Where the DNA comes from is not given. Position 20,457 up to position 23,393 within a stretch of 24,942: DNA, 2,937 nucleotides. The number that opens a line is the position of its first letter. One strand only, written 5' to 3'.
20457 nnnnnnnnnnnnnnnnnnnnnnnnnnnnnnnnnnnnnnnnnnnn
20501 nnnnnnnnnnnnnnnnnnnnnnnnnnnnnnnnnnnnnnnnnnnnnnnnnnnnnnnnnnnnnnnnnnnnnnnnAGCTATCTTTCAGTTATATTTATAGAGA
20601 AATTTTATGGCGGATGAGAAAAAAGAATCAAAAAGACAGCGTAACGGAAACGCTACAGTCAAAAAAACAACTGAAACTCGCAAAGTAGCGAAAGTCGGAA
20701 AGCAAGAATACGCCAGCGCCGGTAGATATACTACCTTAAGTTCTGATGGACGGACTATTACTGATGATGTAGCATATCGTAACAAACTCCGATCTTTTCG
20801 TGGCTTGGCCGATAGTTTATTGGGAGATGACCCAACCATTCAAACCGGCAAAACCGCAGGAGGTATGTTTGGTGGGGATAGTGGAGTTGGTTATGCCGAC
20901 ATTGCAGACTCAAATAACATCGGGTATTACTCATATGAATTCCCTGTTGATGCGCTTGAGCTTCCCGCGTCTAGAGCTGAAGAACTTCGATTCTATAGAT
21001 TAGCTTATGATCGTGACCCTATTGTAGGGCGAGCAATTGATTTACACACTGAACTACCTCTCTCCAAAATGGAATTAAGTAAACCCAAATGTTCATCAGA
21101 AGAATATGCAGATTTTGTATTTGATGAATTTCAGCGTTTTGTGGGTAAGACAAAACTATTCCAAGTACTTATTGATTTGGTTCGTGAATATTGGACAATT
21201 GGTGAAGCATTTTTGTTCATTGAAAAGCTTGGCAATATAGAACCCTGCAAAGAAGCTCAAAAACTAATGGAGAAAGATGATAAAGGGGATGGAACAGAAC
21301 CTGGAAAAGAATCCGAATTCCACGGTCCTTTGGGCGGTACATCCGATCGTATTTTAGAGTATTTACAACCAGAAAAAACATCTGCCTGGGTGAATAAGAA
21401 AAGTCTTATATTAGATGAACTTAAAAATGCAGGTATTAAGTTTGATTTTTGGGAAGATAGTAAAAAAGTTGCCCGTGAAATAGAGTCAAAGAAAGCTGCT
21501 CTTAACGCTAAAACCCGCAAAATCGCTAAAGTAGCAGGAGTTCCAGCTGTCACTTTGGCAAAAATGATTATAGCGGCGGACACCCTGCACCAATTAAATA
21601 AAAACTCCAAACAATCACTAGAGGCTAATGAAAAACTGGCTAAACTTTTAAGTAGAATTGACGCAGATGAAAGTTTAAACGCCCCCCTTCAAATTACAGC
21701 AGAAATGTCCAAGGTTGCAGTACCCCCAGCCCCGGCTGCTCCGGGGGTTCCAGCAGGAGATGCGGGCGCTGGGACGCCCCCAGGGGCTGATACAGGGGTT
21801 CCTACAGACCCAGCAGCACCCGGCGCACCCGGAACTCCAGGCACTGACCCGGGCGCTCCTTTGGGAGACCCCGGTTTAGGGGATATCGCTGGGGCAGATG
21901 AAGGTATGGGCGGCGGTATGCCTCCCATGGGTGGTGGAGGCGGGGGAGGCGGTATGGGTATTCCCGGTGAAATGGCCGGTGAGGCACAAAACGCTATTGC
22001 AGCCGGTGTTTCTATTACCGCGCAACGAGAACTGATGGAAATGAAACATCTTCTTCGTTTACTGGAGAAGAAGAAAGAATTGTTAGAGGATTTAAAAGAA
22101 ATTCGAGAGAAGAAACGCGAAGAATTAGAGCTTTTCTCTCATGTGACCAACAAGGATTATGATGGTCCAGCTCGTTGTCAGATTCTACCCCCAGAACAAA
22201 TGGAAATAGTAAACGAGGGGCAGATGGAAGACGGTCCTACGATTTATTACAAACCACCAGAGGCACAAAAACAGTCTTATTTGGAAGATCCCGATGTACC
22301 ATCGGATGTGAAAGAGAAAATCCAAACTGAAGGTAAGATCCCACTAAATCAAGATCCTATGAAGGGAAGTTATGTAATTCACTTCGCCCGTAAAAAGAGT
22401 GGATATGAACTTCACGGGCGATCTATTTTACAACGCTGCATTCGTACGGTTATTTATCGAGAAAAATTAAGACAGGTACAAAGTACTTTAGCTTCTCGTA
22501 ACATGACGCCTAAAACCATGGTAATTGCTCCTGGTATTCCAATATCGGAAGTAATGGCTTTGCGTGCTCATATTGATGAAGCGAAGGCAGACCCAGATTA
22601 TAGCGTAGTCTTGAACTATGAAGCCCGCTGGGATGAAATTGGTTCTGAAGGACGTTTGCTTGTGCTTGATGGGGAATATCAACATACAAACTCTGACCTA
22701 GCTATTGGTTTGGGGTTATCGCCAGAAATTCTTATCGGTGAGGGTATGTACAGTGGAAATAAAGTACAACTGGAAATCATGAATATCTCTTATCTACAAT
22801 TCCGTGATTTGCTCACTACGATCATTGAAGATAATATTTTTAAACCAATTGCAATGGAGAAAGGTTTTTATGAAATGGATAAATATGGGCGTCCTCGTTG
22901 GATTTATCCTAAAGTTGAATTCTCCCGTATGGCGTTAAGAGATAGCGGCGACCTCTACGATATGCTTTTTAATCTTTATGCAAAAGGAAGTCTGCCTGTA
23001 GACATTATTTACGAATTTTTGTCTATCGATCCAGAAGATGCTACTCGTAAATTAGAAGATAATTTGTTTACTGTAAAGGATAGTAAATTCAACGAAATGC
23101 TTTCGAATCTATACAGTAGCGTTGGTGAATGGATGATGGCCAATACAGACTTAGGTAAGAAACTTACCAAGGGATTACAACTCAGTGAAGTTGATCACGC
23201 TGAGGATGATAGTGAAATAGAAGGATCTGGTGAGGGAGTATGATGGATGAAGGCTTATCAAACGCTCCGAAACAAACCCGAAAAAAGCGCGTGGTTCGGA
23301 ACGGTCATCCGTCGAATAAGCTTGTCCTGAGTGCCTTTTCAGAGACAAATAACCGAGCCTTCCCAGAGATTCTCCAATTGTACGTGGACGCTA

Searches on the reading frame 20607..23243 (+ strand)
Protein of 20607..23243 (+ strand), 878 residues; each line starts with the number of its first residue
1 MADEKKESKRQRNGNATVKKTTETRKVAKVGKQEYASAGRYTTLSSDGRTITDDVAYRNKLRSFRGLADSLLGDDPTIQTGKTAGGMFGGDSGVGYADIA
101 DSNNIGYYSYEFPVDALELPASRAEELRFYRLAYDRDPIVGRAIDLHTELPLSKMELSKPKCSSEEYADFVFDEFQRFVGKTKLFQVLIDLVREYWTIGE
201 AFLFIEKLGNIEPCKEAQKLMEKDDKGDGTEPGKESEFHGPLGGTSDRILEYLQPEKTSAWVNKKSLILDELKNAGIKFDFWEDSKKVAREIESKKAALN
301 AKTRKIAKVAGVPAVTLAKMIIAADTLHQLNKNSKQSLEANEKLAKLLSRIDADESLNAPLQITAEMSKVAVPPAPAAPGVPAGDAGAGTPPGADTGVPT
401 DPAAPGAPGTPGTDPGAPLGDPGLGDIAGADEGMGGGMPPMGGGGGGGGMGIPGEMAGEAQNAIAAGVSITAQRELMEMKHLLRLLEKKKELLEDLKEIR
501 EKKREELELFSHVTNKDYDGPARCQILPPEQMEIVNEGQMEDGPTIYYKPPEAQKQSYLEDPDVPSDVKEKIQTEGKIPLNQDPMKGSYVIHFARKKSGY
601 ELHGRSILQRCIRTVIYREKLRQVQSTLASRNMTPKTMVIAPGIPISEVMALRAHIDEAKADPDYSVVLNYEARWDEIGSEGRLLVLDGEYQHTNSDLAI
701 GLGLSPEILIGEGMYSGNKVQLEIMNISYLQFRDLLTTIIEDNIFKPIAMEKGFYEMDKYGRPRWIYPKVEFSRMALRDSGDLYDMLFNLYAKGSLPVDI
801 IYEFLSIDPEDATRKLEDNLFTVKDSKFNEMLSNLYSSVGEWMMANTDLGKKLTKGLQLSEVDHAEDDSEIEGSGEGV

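Call 6: search_protein_families(library=pfam, proteins=[window:20607-23243:+])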
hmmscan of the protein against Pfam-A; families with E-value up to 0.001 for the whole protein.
window:20607-23243:+ (878 aa): 0 families

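Call 64: search_protein_families(library=phrogs, proteins=[window:20607-23243:+], max_evalue=0.00001)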
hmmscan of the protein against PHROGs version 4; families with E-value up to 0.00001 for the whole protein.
window:20607-23243:+ (878 aa): 1 family
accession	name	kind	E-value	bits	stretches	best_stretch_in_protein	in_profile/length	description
phrog_16240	-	head and packaging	1.6e-22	80.8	1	563-756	227-420/643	portal protein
